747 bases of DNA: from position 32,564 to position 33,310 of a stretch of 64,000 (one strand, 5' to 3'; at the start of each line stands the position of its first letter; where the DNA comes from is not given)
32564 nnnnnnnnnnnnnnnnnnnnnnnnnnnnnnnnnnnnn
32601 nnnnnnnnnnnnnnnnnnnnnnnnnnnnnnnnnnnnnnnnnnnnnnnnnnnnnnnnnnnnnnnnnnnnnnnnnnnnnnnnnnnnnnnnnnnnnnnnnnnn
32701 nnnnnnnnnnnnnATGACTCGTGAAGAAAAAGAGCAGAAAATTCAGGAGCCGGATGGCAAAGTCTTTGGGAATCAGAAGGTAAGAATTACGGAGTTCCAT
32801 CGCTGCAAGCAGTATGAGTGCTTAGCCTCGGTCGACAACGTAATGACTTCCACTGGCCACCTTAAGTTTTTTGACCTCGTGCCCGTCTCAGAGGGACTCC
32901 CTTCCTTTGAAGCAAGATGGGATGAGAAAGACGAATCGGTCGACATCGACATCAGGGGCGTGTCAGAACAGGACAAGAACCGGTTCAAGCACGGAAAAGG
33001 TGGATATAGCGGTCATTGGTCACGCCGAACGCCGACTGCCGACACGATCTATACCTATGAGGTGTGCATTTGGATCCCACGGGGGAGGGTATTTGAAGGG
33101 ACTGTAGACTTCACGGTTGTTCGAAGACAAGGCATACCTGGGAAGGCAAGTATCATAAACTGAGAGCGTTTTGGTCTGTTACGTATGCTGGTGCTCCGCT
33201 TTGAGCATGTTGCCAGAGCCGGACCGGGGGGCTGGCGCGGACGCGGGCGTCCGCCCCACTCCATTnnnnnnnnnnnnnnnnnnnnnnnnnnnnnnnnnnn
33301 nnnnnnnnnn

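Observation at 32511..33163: Two translationally coupled ORFs of unknown family: candidate novel toxin-antitoxin, abortive-infection or defence pair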

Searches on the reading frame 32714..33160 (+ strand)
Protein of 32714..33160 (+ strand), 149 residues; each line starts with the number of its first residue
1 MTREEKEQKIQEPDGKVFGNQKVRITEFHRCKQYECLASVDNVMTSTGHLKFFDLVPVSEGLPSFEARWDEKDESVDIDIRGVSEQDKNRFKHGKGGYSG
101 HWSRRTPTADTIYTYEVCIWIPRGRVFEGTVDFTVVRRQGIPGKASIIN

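Call 6: search_protein_families(library=pfam, proteins=[window:32714-33160:+], max_evalue=10)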
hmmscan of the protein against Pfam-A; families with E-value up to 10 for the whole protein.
window:32714-33160:+ (149 aa): 0 families

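Call 7: search_protein_families(library=padloc, proteins=[window:32714-33160:+], max_evalue=10)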
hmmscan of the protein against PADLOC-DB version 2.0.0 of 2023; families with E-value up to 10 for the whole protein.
window:32714-33160:+ (149 aa): 0 families

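Call 8: search_protein_families(library=ncbifam, proteins=[window:32714-33160:+], max_evalue=10)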
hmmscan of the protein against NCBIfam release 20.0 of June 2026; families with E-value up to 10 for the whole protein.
window:32714-33160:+ (149 aa): 0 families

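Call 9: search_protein_families(library=phrogs, proteins=[window:32714-33160:+], max_evalue=10)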
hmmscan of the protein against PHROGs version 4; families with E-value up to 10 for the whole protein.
window:32714-33160:+ (149 aa): 1 family
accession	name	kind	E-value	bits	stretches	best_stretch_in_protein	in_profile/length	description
phrog_37390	-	unknown function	0.18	12.5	1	102-119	21-38/55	-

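Call 10: find_homologous_proteins(query=window:32714-33160:+, max_evalue=0.01)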
Query window:32714-33160:+ (149 aa): 4 proteins with E <= 0.01 among 7 candidates.
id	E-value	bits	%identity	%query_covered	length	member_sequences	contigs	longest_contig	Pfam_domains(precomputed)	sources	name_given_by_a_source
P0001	6.9e-80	285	85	100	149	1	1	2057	-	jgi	jgi:hypothetical protein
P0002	2.6e-57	211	92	70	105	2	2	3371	-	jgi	jgi:hypothetical protein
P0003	3.0e-54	201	88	71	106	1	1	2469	-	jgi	jgi:hypothetical protein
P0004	1.0e-46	177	57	99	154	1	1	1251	-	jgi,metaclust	metaclust:\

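Call 14: find_encoding_contigs(protein=P0001, flank=6000)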
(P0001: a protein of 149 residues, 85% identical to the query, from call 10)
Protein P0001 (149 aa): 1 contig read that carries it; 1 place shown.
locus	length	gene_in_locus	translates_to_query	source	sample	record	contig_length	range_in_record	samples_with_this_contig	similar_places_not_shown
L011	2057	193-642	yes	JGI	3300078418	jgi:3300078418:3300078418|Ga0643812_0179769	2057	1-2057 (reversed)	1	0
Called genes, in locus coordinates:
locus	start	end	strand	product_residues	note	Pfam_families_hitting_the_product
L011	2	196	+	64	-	?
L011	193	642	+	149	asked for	-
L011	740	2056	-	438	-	?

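Call 15: find_encoding_contigs(protein=P0004, flank=6000)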
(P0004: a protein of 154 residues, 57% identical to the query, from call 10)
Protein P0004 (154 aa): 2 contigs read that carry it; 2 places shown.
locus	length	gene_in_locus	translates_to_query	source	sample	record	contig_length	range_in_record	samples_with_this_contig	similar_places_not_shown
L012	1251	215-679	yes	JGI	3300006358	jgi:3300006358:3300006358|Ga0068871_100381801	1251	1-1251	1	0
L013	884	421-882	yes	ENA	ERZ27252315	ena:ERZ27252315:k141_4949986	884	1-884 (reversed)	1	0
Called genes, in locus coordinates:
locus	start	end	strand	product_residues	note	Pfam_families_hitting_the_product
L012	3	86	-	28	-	?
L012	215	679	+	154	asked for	-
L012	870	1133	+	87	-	PF00589:Phage_integrase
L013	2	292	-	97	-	?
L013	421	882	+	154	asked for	?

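Call 16: find_encoding_contigs(protein=P0002, flank=6000)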
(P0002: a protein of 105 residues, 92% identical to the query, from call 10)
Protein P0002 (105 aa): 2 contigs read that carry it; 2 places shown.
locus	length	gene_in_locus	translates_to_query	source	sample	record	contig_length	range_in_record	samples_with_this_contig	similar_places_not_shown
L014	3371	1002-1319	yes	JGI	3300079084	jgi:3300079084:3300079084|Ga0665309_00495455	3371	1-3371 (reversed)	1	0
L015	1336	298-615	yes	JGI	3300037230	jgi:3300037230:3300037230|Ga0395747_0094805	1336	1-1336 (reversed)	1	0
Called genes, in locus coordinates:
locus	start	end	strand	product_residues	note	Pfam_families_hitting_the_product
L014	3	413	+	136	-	?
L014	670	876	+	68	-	-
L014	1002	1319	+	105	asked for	-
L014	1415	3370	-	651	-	?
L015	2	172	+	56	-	?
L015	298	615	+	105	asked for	-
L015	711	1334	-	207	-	?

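Call 17: find_encoding_contigs(protein=P0003, flank=6000)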
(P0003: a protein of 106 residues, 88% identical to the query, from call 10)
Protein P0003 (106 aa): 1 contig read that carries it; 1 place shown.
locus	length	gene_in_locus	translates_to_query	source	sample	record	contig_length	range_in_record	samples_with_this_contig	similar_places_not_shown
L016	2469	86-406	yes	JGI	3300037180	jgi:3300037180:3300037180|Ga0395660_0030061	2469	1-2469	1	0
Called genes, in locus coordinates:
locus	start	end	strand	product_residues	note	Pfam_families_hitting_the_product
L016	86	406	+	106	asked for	-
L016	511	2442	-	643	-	PF03065:Glyco_hydro_57, PF12055:DUF3536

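Call 27: find_related_loci(query=A1, collection=genome_contigs, flank=10000)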
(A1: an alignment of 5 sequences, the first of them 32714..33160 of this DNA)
Query A1 (149 aa) in genome_contigs; peptide patterns used: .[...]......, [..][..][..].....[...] (x = any residue, [..] = any of these).
105 stretches matched a pattern, but none encodes a relative of the query by tblastn (E <= 1e-3).
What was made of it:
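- Tried and rejected: The scan used patterns from close relatives of B only and found nothing (call 27).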

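Call 29: find_related_loci(query=A1, collection=metagenome_contigs, flank=8000)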
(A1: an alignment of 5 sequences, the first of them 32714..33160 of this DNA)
Query A1 (149 aa) in metagenome_contigs; peptide patterns used: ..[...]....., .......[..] (x = any residue, [..] = any of these).
117 stretches matched a pattern; 3 encode a relative of the query (tblastn E <= 1e-3); 3 distinct loci.
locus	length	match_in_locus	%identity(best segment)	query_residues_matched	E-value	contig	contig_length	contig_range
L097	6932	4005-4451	100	1-149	4e-102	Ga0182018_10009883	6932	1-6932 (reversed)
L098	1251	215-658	57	1-148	6e-58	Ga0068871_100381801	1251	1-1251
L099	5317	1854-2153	39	34-135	4e-20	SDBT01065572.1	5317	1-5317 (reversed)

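Call 31: predict_structure(alignment_id=A1)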
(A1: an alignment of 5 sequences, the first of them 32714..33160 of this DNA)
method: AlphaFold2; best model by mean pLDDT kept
length: 149 residues; sequences in the alignment: 5
mean_pLDDT: 48.6   pTM: 0.42
mean pLDDT of the five models: 48.6, 43.3, 40.7, 31.5, 31.3
residues with pLDDT >= 90: 0; 70-90: 0; 50-70: 69; < 50: 80
segments of 3 or more residues with pLDDT < 50: 1-31, 36-48, 101-112, 128-130, 132-149
pLDDT, mean of each block of 10 residues (from residue 1): 39 39 38 48 47 57 61 60 65 56 46 52 51 40 29
secondary structure, 60 per line:
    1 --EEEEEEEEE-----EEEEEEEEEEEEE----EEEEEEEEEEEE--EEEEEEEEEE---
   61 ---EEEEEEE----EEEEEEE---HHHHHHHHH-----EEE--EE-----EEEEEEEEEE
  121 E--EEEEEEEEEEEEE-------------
elements in order: E3-11 E17-29 E34-45 E48-57 E64-70 E75-81 H85-93 E99-101 E111-121 E124-136

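Call 32: search_protein_representatives(alignment_id=A1)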
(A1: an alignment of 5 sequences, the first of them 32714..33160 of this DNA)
Query: 5 sequences, 149 profile positions. Proteins with E-value up to 0.001 (for the whole library): 373; up to 1e-10: 206; up to 1e-30: 5. The best 150 are listed.
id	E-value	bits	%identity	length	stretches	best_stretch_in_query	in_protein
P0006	1.3e-71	255.6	-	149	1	1-148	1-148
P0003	3.8e-63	228.1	-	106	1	44-149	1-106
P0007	1.8e-41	157.7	-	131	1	1-126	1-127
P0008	7.6e-32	126.5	-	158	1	8-138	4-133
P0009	4.0e-31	124.1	-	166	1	1-141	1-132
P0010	4.7e-30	120.6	-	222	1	2-144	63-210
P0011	1.9e-29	118.6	-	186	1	50-148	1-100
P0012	3.0e-29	118.0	-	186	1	1-142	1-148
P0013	2.5e-28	115.1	-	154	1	9-144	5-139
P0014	3.2e-28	114.7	-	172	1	1-136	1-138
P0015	9.1e-27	110.0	-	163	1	9-142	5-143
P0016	1.1e-26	109.6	-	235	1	6-141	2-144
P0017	2.4e-26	108.6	-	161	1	10-144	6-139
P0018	3.0e-26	108.3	-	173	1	1-140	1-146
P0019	3.1e-26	108.2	-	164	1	1-139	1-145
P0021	2.3e-23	99.0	-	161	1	1-148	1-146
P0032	3.3e-21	91.9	-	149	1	14-135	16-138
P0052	5.2e-19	84.8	-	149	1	30-144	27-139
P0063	3.0e-18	82.3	-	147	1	21-134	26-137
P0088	2.2e-16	76.3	-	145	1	14-133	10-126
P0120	1.9e-14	70.0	-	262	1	11-140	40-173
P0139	8.7e-14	67.8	-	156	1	13-136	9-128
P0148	2.1e-13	66.6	-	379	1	22-134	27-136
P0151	2.9e-13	66.1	-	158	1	11-132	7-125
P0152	3.4e-13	65.9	-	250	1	20-135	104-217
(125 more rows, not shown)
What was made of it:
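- Checked: B is clearly more than a chance ORF: it has 373 homologous cluster representatives (call 32).
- B family: 373 representatives at E <= 1e-3 and 206 at E <= 1e-10 (call 32).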

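Call 36: search_protein_families(library=pfam, alignment_id=A2, max_evalue=0.01)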
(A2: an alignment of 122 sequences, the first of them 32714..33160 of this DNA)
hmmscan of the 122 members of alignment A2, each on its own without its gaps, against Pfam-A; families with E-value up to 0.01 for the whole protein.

A. member 1, window:32714-33160:+ (149 aa): 0 families

B. families by the number of members that match (of 122 scanned): 1 family
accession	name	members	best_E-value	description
PF19067.5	DUF5763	2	0.00086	Family of unknown function (DUF5763)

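Call 37: search_solved_structures(query=A2, max_evalue=10, show_alignments=2)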
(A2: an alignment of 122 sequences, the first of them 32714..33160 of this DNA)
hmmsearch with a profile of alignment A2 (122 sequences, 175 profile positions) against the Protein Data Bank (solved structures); distinct sequences matched with E-value up to 10: 2.
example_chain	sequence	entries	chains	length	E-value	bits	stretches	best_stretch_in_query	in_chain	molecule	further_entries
5ik2_H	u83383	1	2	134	0.22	14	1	111-143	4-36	ATP synthase epsilon chain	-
2qe7_H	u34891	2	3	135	0.22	14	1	111-143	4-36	ATP synthase subunit epsilon | ATP synthase epsilon chain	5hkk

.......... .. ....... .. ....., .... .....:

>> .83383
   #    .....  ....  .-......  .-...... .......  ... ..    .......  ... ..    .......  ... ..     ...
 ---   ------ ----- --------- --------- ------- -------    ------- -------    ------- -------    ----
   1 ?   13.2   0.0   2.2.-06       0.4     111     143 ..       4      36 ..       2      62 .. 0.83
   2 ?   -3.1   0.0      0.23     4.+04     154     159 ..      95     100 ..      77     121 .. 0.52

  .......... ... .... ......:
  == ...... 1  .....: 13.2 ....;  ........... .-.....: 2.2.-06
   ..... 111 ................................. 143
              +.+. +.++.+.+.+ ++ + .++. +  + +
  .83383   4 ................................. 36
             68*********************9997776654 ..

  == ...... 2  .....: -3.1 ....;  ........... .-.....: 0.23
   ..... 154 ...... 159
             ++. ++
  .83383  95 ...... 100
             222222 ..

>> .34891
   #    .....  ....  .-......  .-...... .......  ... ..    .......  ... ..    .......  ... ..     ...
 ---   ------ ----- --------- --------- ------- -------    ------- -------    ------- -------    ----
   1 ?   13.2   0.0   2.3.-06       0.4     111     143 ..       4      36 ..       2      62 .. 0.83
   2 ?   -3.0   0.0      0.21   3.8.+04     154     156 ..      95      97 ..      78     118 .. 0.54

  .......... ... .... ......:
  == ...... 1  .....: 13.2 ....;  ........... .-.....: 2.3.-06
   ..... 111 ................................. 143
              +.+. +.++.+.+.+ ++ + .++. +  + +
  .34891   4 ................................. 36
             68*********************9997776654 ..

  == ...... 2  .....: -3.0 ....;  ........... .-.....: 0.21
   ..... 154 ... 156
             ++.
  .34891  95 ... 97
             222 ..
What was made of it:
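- Closest known: ATP synthase epsilon N-terminal beta-sandwich. Same: A local strand-turn-strand sequence pattern resembles epsilon (call 37).
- A profile search against PDB sequences finds nothing (call 37).
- Tried and rejected: The PDB sequence profile gave only ATP synthase epsilon at E = 0.22, which I rejected (call 37).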

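Call 38: find_homologous_proteins(query=A2, max_evalue=0.001)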
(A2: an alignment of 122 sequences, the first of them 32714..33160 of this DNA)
Query A2 (122 sequences) (149 aa, profile of the alignment): 26 proteins with E <= 0.001 among 3156 candidates.
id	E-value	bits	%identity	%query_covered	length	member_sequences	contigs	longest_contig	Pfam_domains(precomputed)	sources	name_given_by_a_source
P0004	1.2e-47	179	57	99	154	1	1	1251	-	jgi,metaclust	metaclust:\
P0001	1.0e-45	173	85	100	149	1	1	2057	-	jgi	jgi:hypothetical protein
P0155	9.6e-45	170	46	93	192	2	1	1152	-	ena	-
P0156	8.1e-42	160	36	77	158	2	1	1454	-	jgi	-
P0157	2.2e-40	156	40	61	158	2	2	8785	-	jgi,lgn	-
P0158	2.9e-40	155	32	76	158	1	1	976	-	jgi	jgi:hypothetical protein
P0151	5.7e-40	154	32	71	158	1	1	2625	-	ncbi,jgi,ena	-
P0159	7.5e-40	154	31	77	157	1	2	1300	-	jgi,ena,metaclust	metaclust:\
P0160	1.4e-39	153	33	67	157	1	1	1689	-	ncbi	-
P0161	2.9e-39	152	32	67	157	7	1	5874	-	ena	-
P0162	1.2e-38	150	33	67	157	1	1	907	-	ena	-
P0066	2.1e-38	149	30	80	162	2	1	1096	-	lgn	-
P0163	2.9e-38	149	34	62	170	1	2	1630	-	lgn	-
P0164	5.4e-38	148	31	86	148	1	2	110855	-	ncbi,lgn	ncbi:MAG: hypothetical protein ACRD50_15505 [Candidatus Acidiferrales bacterium]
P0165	5.5e-37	145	34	64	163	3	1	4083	-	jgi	-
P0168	2.9e-35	139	33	64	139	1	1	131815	-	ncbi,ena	-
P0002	4.3e-35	139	92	70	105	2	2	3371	-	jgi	jgi:hypothetical protein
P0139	1.3e-34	137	31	85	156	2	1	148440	-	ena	-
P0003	8.7e-34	134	88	71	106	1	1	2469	-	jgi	jgi:hypothetical protein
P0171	5.8e-28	115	39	39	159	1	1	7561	-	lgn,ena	-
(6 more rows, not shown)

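Call 39: find_encoding_contigs(protein=P0164, flank=8000, max_places=2)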
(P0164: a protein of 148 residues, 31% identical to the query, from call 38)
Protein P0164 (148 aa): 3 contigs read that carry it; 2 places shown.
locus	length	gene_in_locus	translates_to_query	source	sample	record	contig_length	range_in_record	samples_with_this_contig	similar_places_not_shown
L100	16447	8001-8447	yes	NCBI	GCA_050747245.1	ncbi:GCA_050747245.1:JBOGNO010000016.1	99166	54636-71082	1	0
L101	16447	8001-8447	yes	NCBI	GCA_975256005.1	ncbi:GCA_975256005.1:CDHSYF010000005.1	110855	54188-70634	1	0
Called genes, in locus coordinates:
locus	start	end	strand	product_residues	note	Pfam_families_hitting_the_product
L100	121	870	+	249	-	PF00106:adh_short, PF08659:KR, PF23441:SDR, PF13561:adh_short_C2, PF08643:DUF1776 (weak)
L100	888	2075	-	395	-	PF00108:Thiolase_N, PF02803:Thiolase_C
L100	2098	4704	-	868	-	PF07719:TPR_2 (faint), PF13428:TPR_14 (faint), PF13431:TPR_17 (faint), PF13432:TPR_16 (faint), PF23914:TPR_CcmH_CycH (faint), PF14559:TPR_19 (weak), PF00990:GGDEF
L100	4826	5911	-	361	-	PF03706:LPG_synthase_TM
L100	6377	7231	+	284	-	PF02517:Rce1-like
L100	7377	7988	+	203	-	-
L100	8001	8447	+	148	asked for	-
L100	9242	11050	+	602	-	PF00009:GTP_EFTU, PF03144:GTP_EFTU_D2 (weak), PF00679:EFG_C, PF06421:LepA_C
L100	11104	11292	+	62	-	-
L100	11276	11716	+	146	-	-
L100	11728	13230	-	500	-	PF13742:tRNA_anti_2, PF01336:tRNA_anti-codon, PF02601:Exonuc_VII_L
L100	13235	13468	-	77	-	PF11146:DUF2905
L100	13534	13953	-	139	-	PF00334:NDK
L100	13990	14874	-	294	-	PF02629:CoA_binding, PF13380:CoA_binding_2 (faint), PF13607:Succ_CoA_lig, PF00549:Ligase_CoA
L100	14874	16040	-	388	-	PF01071:GARS_A (weak), PF08442:ATP-grasp_2, PF13549:ATP-grasp_5, PF24948:Citrate_synth_N, PF00549:Ligase_CoA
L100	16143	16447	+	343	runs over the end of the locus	PF02885:Glycos_trans_3N, PF00591:Glycos_transf_3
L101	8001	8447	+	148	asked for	-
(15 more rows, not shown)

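Call 40: find_encoding_contigs(protein=P0168, flank=8000, max_places=2)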
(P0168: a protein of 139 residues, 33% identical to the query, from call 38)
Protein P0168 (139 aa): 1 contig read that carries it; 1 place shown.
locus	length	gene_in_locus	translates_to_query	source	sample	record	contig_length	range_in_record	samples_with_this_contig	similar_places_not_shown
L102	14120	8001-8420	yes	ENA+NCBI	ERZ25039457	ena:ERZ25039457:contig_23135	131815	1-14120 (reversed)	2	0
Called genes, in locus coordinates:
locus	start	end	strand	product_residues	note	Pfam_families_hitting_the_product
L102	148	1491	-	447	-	-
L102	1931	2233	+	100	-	-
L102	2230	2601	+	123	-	PF13466:STAS_2 (weak), PF01740:STAS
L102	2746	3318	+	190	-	-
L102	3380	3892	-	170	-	PF02272:DHHA1 (weak)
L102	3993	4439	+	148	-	-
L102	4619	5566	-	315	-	PF00291:PALP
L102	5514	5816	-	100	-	-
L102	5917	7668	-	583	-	PF19291:TREH_N, PF00723:Glyco_hydro_15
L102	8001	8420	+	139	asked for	-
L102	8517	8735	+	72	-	-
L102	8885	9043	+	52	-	-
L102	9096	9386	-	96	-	-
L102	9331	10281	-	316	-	-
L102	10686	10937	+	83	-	PF03683:UPF0175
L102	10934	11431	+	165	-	PF11848:DUF3368, PF20698:PIN-TPR-GreABC (faint)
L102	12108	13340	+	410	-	PF13565:HTH_32, PF00665:rve, PF13683:rve_3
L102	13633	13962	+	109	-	PF03551:PadR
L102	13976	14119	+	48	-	?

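Call 41: find_encoding_contigs(protein=P0139, flank=8000, max_places=2)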
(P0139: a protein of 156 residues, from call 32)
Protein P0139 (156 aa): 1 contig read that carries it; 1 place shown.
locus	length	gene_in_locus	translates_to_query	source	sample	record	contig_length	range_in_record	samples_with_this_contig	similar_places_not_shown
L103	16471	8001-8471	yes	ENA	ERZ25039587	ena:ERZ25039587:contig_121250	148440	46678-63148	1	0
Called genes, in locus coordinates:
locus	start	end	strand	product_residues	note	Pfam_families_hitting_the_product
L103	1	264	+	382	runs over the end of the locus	-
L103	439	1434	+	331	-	-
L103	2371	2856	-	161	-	-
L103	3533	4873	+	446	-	PF00078:RVT_1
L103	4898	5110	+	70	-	-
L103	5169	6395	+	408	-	PF13011:LZ_Tnp_IS481, PF13384:HTH_23 (weak), PF13518:HTH_28, PF13551:HTH_29 (weak), PF13565:HTH_32, PF00665:rve, PF13683:rve_3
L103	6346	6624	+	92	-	PF05015:HigB-like_toxin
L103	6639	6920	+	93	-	PF12844:HTH_19 (weak), PF13560:HTH_31, PF01381:HTH_3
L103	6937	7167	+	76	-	-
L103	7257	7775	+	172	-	PF15956:DUF4760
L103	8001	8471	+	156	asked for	-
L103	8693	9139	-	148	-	-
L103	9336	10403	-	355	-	PF16124:RecQ_Zn_bind, PF00570:HRDC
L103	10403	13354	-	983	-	PF01751:Toprim, PF01131:Topoisom_bac, PF00270:DEAD, PF04851:ResIII (weak), PF00271:Helicase_C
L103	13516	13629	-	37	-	-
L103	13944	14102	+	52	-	-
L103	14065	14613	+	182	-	PF08240:ADH_N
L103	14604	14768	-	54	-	-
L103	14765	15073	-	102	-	-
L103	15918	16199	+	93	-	-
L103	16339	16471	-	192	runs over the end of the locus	-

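Call 42: predict_structure(alignment_id=A2)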
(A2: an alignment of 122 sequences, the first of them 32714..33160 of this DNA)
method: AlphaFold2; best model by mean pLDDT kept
length: 149 residues; sequences in the alignment: 122
mean_pLDDT: 92.0   pTM: 0.83
mean pLDDT of the five models: 92.0, 91.9, 91.4, 91.2, 91.1
residues with pLDDT >= 90: 104; 70-90: 40; 50-70: 5; < 50: 0
segments of 3 or more residues with pLDDT < 50: none
pLDDT, mean of each block of 10 residues (from residue 1): 88 87 96 94 84 97 97 95 98 98 92 97 98 90 67
secondary structure, 60 per line:
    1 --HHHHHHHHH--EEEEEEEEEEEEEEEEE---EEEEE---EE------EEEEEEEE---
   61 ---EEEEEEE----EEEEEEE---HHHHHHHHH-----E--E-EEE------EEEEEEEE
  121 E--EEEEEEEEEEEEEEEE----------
elements in order: H3-11 E14-30 E34-38 E50-57 E64-70 E75-81 H85-93 E104-106 E113-121 E124-139
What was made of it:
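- Checked: B is mostly beta: the AlphaFold model has 8 strands and 2 short helices (call 42).
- Structure: AF2 with the 122-sequence alignment gives pLDDT 92.0 and pTM 0.83 (call 42).
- Tried and rejected: AF2 with 5 sequences was unusable (pLDDT 48.6, call 31) and was replaced by the 122-sequence run (call 42).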

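Call 45: fold_search(model_id=the predicted structure, library=pdb)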
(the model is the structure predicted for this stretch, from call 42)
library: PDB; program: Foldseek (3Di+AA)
matches with E <= 10: 1307; with E <= 0.001: 0
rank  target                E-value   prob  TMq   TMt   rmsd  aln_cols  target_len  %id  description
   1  5clq_D                9.4e-02  0.16  0.17  0.19  12.5       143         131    8  Ran Y39A in complex with GPPNHP and RanBD1 (released 2015-09-09)
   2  4grj_A                1.7e-01  0.23  0.25  0.21  14.8       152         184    9  Crystal structure of nitrophorin 4 triple mutant complex with NO (released 2013-08-07)
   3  4zrb_G                1.8e-01  0.57  0.25  0.28   7.9       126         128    7  Crystal Structure of Hypothetical Thioesterase Protein SP_1851 with Coenzyme A from Streptococcus pneumoniae TIGR4 (released 2015-05-27)
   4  9b62_E                1.8e-01  0.23  0.21  0.15  12.2       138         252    9  Human RANBP2/RAN(GTP)/RANGAP1-SUMO1/UBC9/CRM1/RAN(GTP) - composite map and model (released 2024-10-16)
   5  5a50_A                3.1e-01  0.18  0.26  0.24  17.6       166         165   11  The crystal structure of Arabidopsis thaliana CAR4 in complex with two calcium ions, Zn and Phopho Choline (released 2016-03-02)
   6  2hbo                  3.5e-01  0.51  0.24  0.25  11.9       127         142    8  Crystal structure of a thioesterase superfamily protein (cc_3309) from caulobacter vibrioides at 1.85 A resolution (released 2006-08-08)
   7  4zrb_H                3.5e-01  0.41  0.25  0.28   7.8       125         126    7  Crystal Structure of Hypothetical Thioesterase Protein SP_1851 with Coenzyme A from Streptococcus pneumoniae TIGR4 (released 2015-05-27)
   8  3ako_C                3.5e-01  0.12  0.18  0.18  14.2       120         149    9  Crystal Structure of the Reassembled Venus (released 2011-08-03)
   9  3qy3                  3.9e-01  0.38  0.23  0.26  12.7       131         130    8  PA2801 protein, a putative Thioesterase from Pseudomonas aeruginosa (released 2011-03-16)
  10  1s5u_C                3.9e-01  0.35  0.23  0.26  10.8       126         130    7  Crystal Structure of Hypothetical Protein EC709 from Escherichia coli (released 2004-05-11)
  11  1sxw                  3.9e-01  0.25  0.28  0.24  10.9       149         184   10  1.05 A Crystal Structure of D30A Mutant of Nitrophorin 4 from Rhodnius Prolixus Complexed with Nitric Oxide (released 2004-06-08)
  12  1u17_A                3.9e-01  0.16  0.25  0.21  13.2       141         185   12  1.7 A Crystal structure of H60C mutant of Nitrophorin I. Heme complexed with two molecules imidazole (released 2005-07-26)
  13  3lf4_B                3.9e-01  0.13  0.19  0.18  11.3       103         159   12  Crystal Structure of Fluorescent Timer Precursor Blue102 (released 2010-03-09)
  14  3rtl_A                3.9e-01  0.09  0.19  0.23  14.9       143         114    9  Staphylococcus aureus heme-bound IsdB-N2 (released 2011-05-18)
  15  3tfz_B                3.9e-01  0.06  0.13  0.12  15.7       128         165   10  Crystal structure of Zhui aromatase/cyclase from Streptomcyes sp. R1128 (released 2011-09-14)
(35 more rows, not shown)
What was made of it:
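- On Type II toxin-antitoxin system: Foldseek against PDB gives nothing (call 45).
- Closest known: ATP synthase epsilon N-terminal beta-sandwich. Different: Foldseek E-values are 0.09-0.7 with TM 0.13-0.29 (calls 37, 45).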
